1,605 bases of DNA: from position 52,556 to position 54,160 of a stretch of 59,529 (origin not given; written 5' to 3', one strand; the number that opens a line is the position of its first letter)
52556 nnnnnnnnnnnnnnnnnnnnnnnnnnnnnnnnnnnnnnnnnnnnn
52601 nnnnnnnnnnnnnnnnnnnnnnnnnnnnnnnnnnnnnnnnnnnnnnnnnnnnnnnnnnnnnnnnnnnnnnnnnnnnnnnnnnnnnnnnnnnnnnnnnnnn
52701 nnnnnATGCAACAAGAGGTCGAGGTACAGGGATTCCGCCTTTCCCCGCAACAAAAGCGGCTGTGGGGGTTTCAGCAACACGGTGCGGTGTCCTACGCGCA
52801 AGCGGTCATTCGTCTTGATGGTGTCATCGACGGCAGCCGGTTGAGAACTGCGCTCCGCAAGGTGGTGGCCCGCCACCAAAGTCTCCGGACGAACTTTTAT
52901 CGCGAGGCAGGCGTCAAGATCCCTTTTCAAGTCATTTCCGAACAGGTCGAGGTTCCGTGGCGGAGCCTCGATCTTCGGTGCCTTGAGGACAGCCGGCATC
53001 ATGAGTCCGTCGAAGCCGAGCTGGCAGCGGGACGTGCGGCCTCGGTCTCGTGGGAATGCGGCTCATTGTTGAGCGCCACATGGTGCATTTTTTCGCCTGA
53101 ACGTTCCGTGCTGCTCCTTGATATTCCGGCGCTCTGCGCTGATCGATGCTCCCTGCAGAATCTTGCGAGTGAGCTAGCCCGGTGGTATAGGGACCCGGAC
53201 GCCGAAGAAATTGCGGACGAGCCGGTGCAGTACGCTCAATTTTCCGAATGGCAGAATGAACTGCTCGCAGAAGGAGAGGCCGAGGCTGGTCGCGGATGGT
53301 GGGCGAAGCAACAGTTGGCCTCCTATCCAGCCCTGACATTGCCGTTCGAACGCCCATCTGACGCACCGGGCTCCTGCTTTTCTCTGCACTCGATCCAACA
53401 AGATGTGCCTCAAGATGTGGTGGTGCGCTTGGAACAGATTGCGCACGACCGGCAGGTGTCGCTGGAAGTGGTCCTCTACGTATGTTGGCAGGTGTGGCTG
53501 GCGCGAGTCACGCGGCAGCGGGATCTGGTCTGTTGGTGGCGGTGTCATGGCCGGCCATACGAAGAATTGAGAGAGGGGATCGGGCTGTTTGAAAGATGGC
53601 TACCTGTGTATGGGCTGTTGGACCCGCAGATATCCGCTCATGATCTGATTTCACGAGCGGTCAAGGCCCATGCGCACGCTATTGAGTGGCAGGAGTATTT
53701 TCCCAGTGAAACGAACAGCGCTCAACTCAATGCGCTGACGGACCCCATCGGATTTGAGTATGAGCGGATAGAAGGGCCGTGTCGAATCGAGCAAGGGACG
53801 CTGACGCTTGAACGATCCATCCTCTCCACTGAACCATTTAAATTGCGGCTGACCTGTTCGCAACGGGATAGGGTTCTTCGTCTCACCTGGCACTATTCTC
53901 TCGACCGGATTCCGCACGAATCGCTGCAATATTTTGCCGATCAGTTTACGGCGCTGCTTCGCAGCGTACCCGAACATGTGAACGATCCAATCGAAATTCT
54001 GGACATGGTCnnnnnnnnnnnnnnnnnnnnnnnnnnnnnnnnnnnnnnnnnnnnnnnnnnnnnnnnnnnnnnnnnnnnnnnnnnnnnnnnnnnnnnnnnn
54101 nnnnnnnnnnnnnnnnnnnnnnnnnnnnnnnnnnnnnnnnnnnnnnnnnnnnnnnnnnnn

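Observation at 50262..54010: C-TauD fusion followed in the next protein by a His-motif-less C-like domain; both hydroxylase types are present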

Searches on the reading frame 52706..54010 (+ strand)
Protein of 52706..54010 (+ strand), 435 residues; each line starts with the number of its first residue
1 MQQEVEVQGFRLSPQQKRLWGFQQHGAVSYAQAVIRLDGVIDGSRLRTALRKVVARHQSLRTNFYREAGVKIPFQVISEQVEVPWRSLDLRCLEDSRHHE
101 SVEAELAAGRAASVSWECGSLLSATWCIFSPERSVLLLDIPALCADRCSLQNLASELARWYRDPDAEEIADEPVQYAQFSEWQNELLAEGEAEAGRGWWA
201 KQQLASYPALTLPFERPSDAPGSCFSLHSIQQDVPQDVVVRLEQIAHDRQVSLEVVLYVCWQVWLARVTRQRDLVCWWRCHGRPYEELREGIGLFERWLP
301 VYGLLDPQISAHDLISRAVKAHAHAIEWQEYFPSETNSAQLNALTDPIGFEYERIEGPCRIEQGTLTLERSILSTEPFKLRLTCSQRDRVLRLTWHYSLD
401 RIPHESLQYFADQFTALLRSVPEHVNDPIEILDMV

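Call 15: find_homologous_proteins(query=window:52706-54010:+, max_evalue=0.00001)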
Query window:52706-54010:+ (435 aa): 56 proteins with E <= 0.00001 among 8000 candidates.
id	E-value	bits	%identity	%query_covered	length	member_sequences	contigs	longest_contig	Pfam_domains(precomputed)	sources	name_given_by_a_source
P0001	1.7e-75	273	35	100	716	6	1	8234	PF00668.26,PF00501.35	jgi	jgi:NRPS condensation-like uncharacterized protein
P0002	4.1e-67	245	40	81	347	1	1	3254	PF00668.26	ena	-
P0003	2.6e-63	232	33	98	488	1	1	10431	PF00668.26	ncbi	ncbi:MAG TPA: condensation domain-containing protein, partial [Pyrinomonadaceae bacterium]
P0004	9.6e-62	227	34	97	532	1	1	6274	PF00668.26,PF00501.35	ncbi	ncbi:MAG TPA: condensation domain-containing protein, partial [Coleofasciculaceae cyanobacterium]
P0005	6.1e-58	215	36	80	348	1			PF00668.26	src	-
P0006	6.9e-58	215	35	95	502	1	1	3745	PF00668.26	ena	-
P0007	4.7e-57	212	34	100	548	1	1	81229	PF00668.26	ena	-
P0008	1.2e-56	210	33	100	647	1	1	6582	PF00668.26,PF00501.35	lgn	-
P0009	2.9e-56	209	33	96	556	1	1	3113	PF00668.26,PF00501.35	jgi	jgi:hypothetical protein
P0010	5.3e-56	208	39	75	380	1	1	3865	PF00668.26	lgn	-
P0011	2.7e-55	206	33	95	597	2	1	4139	PF00668.26,PF00550.32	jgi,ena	-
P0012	4.9e-55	205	33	97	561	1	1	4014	PF00668.26,PF00501.35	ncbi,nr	ncbi:MAG TPA: condensation domain-containing protein, partial [Thermoanaerobaculia bacterium]|nr:con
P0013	6.2e-55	205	34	98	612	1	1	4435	PF00668.26,PF00501.35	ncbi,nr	ncbi:MAG: hypothetical protein QOD00_717, partial [Blastocatellia bacterium]|nr:hypothetical protein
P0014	1.0e-54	204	34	96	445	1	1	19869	PF00668.26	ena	-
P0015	1.0e-54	204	35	98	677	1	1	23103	PF00668.26,PF00501.35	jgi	-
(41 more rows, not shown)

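Call 23: find_related_loci(query=A2, collection=genome_contigs, flank=10000)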
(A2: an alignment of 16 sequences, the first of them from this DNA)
Query A2 (435 aa) in genome_contigs; peptide patterns used: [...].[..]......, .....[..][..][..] (x = any residue, [..] = any of these).
600 stretches matched a pattern (row limit reached: there are more); 544 encode a relative of the query (tblastn E <= 1e-3); the best 80 are kept; 80 distinct loci.
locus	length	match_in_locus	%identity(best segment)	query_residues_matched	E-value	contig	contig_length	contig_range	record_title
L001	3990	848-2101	40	7-421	5e-86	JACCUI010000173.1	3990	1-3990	MAG: Pyrinomonadaceae bacterium isolate MGR_bin96 SD2897-2912_k127_5762953, whole genome shotgun sequence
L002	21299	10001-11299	37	3-432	2e-82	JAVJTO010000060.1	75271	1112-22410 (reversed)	MAG: Coleofasciculus sp. B1-GNL1-01 k141_36190, whole genome shotgun sequence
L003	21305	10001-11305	33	1-432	2e-81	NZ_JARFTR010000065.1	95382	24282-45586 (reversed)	Kamptonema sp. UHCC 0994 NODE_5_length_95382_cov_15.899081, whole genome shotgun sequence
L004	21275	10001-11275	36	3-428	4e-81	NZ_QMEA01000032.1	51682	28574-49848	Brasilonema sp. UFV-L1 scaffold32_cov14, whole genome shotgun sequence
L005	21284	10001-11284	34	7-435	2e-79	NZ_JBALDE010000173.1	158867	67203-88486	MAG: Nostoc sp. isolate P12650 bin 7 NODE_11_length_158867_cov_91.770822, whole genome shotgun sequence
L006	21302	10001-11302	33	3-432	2e-79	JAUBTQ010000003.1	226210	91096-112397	Microcoleus sp. BROC3 NODE_20_length_226210_cov_21.263606, whole genome shotgun sequence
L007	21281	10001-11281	34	7-435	3e-79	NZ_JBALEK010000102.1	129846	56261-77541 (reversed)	MAG: Nostoc sp. isolate P6620 bin 4 NODE_69_length_129846_cov_41.627664, whole genome shotgun sequence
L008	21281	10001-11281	34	7-432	1e-78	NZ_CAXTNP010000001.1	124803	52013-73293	MAG: uncultured Nostoc sp. isolate public_SRR14722145_metawrap_bin.2 public_SRR14722145_metawrap_bin.2_1, whole genome s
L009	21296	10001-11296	35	3-435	4e-78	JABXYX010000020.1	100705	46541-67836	Brasilonema sp. CT11 contig241, whole genome shotgun sequence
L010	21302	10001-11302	34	1-435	3e-77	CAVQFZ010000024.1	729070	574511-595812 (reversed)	MAG: uncultured Nitrospiraceae bacterium isolate MFD08497.bin.1.157 genome assembly, contig: contig_85790, whole genome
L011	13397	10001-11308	33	1-432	1e-76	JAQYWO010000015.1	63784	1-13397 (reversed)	MAG: Rhizonema sp. PD37 Dictyo3444_NODE_15_length_63784_cov_16.8893, whole genome shotgun sequence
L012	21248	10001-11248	34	7-424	6e-76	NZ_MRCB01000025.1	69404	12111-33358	Hydrococcus rivularis NIES-593 NIES-593_Scaffold_25, whole genome shotgun sequence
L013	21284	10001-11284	33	7-435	3e-75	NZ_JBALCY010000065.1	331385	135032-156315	MAG: Nostoc sp. isolate P12588 bin 4 NODE_3_length_331385_cov_75.788650, whole genome shotgun sequence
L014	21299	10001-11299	39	7-435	8e-75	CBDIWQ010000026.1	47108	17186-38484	uncultured bacterium isolate sfNOB_N1 genome assembly, contig: k127_199788, whole genome shotgun sequence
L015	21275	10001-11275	35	2-428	7e-75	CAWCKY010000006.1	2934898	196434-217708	MAG: uncultured Acidobacteriota bacterium isolate MFD03602.bin.2.40 genome assembly, contig: contig_5274, whole genome s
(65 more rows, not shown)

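Call 34: search_dna_similar(query=window:52706-54010:+, collection=plasmids, mode=protein, max_rows=30, max_evalue=1e-10)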
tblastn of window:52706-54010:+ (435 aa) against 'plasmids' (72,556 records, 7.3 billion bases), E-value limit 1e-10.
Records with a match: 425; places in all: 1265; records where one place covers at least 80% of the query: 332.
Best place of each record, by identity: <60% 425.
By first word of the organism name: Bacillus 139; Ralstonia 125; Streptomyces 34; Sinorhizobium 13; Nostoc 10; Agrobacterium 9; Paenibacillus 7; Rhizobium 7; Mycetohabitans 7; Leptolyngbya 5; and 41 more.
By predicted mobility (MOB-suite, as given by PLSDB): non-mobilizable 243; mobilizable 130; conjugative 52.
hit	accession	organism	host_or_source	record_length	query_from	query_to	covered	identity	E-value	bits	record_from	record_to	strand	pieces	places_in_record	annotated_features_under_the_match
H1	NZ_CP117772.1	Nostoc sp. UHCC 0926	whole organism,lichen surface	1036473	7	435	99%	34.4%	2e-69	246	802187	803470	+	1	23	none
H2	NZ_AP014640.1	Leptolyngbya boryana IAM M-101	-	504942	2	421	97%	33.0%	8e-55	203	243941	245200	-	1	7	non-ribosomal peptide synthetase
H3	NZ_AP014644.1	Leptolyngbya boryana dg5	-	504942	2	421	97%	33.0%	8e-55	203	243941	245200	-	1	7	non-ribosomal peptide synthetase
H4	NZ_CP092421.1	Leptolyngbya boryana IU 594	-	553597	2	421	97%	33.0%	8e-55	203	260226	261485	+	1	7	non-ribosomal peptide synthetase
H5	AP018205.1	Leptolyngbya boryana NIES-2135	-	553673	2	421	97%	33.0%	8e-55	203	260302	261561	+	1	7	amino acid adenylation domain-containing protein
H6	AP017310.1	Leptolyngbya sp. NIES-3755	-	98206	7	435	99%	31.8%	2e-45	176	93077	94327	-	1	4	amino acid adenylation domain protein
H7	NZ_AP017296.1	Nostoc sp. NIES-3756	-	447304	3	435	100%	31.0%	6e-58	212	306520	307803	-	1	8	non-ribosomal peptide synthetase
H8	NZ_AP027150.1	Methylocystis bryophila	-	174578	1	435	100%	30.5%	3e-32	137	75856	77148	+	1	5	non-ribosomal peptide synthase/polyketide synthase | TauD/TfdA family dioxygenase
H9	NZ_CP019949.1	Methylocystis bryophila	-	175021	1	435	100%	30.5%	3e-32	137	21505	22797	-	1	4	non-ribosomal peptide synthetase | TauD/TfdA family dioxygenase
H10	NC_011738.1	Gloeothece citriformis PCC 7424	-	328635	1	435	100%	29.3%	2e-45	176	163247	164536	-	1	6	non-ribosomal peptide synthetase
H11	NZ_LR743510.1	Methylobacterium bullatum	-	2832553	6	435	99%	27.8%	6e-18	94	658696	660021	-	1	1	none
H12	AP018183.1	Nostoc carneum NIES-2107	-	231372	7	435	99%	27.4%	8e-50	189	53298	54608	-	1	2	AMP-dependent synthetase and ligase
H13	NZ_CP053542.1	Vibrio europaeus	Argopecten purpuratus,Shellfish hatchery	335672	12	435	97%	27.7%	7e-21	103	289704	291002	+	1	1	non-ribosomal peptide synthetase/type I polyketide synthase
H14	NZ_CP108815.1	Streptomyces sp. NBC_00868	-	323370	12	432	97%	27.9%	9e-17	91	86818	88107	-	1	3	amino acid adenylation domain-containing protein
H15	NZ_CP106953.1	Eleftheria terrae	soil sample,soil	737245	12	428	96%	28.1%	8e-18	94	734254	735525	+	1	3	non-ribosomal peptide synthase/polyketide synthase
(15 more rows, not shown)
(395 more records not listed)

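Call 38: search_protein_families(library=ncbifam, proteins=[window:52706-54010:+], max_evalue=0.00001)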
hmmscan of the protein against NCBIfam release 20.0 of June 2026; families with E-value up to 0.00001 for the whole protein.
window:52706-54010:+ (435 aa): 2 families
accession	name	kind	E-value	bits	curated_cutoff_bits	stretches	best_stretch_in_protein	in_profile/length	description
NF004282.0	PRK05691.1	subfamily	2.4e-36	123.4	4090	1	8-428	674-1103/4334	non-ribosomal peptide synthase/polyketide synthase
NF047350.1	aureusi_NRPS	equivalog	6.9e-09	33.1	2500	1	7-331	992-1300/2373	aureusimine non-ribosomal peptide synthetase AusA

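Call 41: search_solved_structures(query=A2, max_evalue=0.001)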
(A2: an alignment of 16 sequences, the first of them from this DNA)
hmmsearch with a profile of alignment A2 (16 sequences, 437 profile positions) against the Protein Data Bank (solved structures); distinct sequences matched with E-value up to 0.001: 68 (the best 60 are shown).
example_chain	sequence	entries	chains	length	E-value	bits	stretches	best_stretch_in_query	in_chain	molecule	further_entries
9rde_A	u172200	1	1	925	1e-69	238.6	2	23-436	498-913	Bacitracin synthase 3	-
6oyf_A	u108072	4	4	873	1.5e-62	214.9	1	11-436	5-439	Txo1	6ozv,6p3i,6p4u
9lcq_A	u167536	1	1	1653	1.9e-62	214.6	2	26-434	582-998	PvdL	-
9up2_A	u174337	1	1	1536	3.7e-62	213.7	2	26-434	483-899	PvdL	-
9lco_A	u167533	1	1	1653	4.3e-62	213.5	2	26-434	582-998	PvdL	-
9lcp_A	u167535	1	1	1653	4.3e-62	213.5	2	26-434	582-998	PvdL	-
6p1j_A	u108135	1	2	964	5.3e-61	209.9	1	11-436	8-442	Txo2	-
2jgp_A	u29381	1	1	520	9.4e-59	202.5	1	9-437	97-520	TYROCIDINE SYNTHETASE 3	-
5u89_A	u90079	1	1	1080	1.8e-58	201.6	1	11-437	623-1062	Amino acid adenylation domain protein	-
8hlk_A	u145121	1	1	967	1.8e-53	185.1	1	9-436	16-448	Microcystin synthetase B (Fragment)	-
8z0q_C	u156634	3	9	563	8.9e-52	179.5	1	11-434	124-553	Special condensation domain in NRPS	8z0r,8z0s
8f7h_A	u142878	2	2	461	2.1e-50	175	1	5-436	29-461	Surfactin synthetase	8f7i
8f7f_A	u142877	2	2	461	4.1e-49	170.7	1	5-436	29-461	Surfactin synthetase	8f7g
9bfd_B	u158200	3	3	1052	9.1e-49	169.6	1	9-431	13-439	Tyrocidine synthase 2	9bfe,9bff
4tx2_B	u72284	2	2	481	1.6e-46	162.2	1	11-437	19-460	Non-ribosomal peptide synthetase | Peptide synthetase, module 7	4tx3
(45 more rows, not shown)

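Call 60: predict_structure(alignment_id=A2)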
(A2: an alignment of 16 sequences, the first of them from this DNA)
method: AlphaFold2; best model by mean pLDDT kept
length: 435 residues; sequences in the alignment: 16
mean_pLDDT: 87.3   pTM: 0.88
mean pLDDT of the five models: 87.3, 85.2, 85.0, 84.7, 83.4
residues with pLDDT >= 90: 251; 70-90: 141; 50-70: 31; < 50: 12
segments of 3 or more residues with pLDDT < 50: 1-4, 336-343
pLDDT, mean of each block of 10 residues (from residue 1): 57 88 76 95 94 91 87 87 92 90 89 73 94 95 93 93 74 83 83 85 82 79 69 96 97 97 95 93 88 92 93 95 92 59 69 91 91 87 93 91 92 96 95 85
secondary structure, 60 per line:
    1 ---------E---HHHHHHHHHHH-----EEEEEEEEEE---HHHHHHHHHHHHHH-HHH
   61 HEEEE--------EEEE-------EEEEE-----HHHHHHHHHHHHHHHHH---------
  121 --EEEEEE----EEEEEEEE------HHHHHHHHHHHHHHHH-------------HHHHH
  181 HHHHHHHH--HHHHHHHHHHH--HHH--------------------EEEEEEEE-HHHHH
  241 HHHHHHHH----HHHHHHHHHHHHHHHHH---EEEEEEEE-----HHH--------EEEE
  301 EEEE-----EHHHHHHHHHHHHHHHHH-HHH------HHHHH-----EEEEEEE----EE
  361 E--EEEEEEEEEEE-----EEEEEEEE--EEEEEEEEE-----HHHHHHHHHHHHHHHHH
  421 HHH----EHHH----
elements in order: H14-24 E30-39 H43-56 H58-61 E62-65 E74-77 E85-89 H95-111 E123-128 E133-140 H147-162 H176-188 H191-201 E227-234 H236-248 H253-269 E273-280 E297-304 H311-327 H338-342 E348-354 E359-361 E364-374 E380-387 E390-398 H404-423

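Call 66: fold_search(model_id=the predicted structure, library=pdb)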
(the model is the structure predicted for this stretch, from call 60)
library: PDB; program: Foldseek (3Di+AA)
matches with E <= 10: 557; with E <= 0.001: 240
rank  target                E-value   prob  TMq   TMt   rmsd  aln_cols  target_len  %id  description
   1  2jgp                  1.7e-34  1.00  0.81  0.68   4.2       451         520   21  Structure of the TycC5-6 PCP-C bidomain of the tyrocidine synthetase TycC (released 2007-10-30)
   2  6p1j_A                1.0e-33  1.00  0.85  0.40   3.3       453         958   21  The structure of condensation and adenylation domains of teixobactin-producing nonribosomal peptide synthetase Txo2 se (released 2019-05-29)
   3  6p1j_B                5.3e-33  1.00  0.83  0.40   3.3       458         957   21  The structure of condensation and adenylation domains of teixobactin-producing nonribosomal peptide synthetase Txo2 se (released 2019-05-29)
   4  6mfw                  7.3e-32  1.00  0.81  0.31   4.1       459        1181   19  Crystal structure of a 4-domain construct of LgrA in the substrate donation state (released 2019-11-20)
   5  6oyf                  3.5e-31  1.00  0.82  0.43   6.1       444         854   22  The structure of condensation and adenylation domains of teixobactin-producing nonribosomal peptide synthetase Txo1 seri (released 2019-05-29)
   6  6mfx                  4.4e-31  1.00  0.82  0.32   4.0       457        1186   20  Crystal structure of a 4-domain construct of a mutant of LgrA in the substrate donation state (released 2019-11-20)
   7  6mg0_B                4.7e-31  1.00  0.81  0.22   4.2       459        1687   20  Crystal structure of a 5-domain construct of LgrA in the thiolation state (released 2019-11-20)
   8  8f7h                  8.4e-31  1.00  0.79  0.80   4.3       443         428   16  The condensation domain of surfactin A synthetase C variant 18b in space group P212121 (released 2023-11-22)
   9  6mg0_A                8.9e-31  1.00  0.80  0.22   4.2       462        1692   19  Crystal structure of a 5-domain construct of LgrA in the thiolation state (released 2019-11-20)
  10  6ozv                  1.4e-30  1.00  0.78  0.42   7.3       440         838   23  The structure of condensation and adenylation domains of teixobactin-producing nonribosomal peptide synthetase Txo1 seri (released 2019-05-29)
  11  8f7f                  1.5e-30  1.00  0.79  0.80   4.3       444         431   15  The condensation domain of surfactin A synthetase C in space group P43212 (released 2023-11-22)
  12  5u89_A                1.5e-30  1.00  0.82  0.36   3.4       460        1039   24  Crystal structure of a cross-module fragment from the dimodular NRPS DhbF (released 2017-05-10)
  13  9a82_MODEL_1_A        2.7e-30  1.00  0.85  0.73   3.5       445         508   20  Tomaymycin NRPS system: complex of the substrate-loaded peptidyl-carrier-protein domain from the A module (APC (released 2024-06-21)
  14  9uay_A                2.7e-30  1.00  0.80  0.81   4.2       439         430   19  Crystal structure of CmnI (released 2026-03-11)
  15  8f7g                  3.4e-30  1.00  0.78  0.79   4.5       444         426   15  The condensation domain of surfactin A synthetase C in space group P212121 (released 2023-11-22)
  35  4tx2                  6.5e-28  1.00  0.82  0.79   3.9       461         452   20  Crystal structure of the X-domain from teicoplanin biosynthesis (released 2015-02-04)
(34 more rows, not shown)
